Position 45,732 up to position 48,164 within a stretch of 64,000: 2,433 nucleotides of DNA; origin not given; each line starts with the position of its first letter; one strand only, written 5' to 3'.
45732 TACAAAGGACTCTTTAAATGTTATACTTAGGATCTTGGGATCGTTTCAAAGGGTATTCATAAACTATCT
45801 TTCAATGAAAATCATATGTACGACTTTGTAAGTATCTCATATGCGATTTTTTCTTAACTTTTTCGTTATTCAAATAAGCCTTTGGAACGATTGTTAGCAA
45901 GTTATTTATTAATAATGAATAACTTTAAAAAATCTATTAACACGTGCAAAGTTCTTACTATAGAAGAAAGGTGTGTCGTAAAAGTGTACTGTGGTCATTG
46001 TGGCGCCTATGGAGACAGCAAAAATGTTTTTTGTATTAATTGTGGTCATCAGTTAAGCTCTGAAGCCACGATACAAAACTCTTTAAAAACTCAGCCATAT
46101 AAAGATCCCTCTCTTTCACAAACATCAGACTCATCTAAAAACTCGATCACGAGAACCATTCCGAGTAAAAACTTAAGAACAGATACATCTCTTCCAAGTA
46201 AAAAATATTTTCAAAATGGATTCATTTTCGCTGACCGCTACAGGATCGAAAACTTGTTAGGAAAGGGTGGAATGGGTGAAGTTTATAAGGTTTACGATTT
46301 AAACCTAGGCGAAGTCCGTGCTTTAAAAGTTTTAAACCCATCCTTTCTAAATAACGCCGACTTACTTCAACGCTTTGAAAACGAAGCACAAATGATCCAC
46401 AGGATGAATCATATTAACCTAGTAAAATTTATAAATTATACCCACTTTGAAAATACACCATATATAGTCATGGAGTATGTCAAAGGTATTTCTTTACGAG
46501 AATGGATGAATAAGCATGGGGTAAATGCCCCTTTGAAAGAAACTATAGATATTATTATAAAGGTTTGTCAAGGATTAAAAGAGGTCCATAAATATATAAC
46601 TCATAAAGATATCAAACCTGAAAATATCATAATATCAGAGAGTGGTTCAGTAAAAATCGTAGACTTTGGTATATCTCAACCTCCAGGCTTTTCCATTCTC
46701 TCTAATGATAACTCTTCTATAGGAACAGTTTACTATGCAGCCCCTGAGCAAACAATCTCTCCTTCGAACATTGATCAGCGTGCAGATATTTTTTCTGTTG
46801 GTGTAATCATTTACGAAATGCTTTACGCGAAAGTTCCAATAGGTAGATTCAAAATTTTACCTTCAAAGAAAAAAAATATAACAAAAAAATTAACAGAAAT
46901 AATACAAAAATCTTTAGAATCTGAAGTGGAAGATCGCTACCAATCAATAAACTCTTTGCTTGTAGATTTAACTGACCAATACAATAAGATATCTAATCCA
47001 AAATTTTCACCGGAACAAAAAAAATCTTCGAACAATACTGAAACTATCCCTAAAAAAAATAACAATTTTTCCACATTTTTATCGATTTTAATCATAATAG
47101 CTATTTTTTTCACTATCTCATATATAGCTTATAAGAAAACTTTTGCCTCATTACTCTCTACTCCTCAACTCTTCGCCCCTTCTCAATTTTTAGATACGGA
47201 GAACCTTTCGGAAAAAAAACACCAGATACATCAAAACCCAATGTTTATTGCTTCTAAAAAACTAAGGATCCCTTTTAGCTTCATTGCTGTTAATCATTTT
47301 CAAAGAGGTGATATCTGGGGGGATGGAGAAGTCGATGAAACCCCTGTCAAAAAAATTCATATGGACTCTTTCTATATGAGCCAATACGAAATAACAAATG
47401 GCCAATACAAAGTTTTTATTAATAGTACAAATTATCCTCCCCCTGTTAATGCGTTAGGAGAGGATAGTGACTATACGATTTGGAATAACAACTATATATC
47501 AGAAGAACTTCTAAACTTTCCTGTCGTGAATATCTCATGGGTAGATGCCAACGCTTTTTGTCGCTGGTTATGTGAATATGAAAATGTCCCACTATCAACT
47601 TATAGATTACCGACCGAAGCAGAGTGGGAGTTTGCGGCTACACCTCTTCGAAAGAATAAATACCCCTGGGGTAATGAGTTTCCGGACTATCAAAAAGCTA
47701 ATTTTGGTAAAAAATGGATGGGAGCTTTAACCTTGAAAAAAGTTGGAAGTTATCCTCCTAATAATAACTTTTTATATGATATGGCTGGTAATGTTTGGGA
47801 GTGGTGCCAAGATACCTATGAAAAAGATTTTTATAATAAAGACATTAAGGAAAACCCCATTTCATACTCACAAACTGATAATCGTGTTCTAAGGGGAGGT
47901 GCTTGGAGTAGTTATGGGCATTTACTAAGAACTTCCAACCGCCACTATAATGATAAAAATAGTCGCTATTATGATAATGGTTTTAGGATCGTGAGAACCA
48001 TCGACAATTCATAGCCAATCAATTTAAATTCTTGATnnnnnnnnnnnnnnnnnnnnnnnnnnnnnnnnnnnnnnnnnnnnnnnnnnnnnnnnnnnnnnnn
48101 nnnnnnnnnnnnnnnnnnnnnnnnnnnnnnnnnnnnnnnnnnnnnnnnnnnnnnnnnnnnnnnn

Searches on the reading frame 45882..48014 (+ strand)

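Call 17: search_protein_families(library=pfam, proteins=[window:45882-48014:+], max_evalue=0.001)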
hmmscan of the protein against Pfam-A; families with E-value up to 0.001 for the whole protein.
window:45882-48014:+ (710 aa): 4 families
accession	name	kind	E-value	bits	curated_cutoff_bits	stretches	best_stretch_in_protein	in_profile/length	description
PF03781.23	FGE-sulfatase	-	3.6e-52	178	23.3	1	473-705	13-255/255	Sulfatase-modifying factor enzyme 1-like domain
PF00069.31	Pkinase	-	1.9e-44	152.5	31.7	1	120-359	1-235/263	Protein kinase domain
PF07714.23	PK_Tyr_Ser-Thr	-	2.4e-28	99.6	23.1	1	122-322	3-207/258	Protein tyrosine and serine/threonine kinase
PF03109.22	ABC1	-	2.3e-06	27.4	22.9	1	155-266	104-215/244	ABC1 atypical kinase-like domain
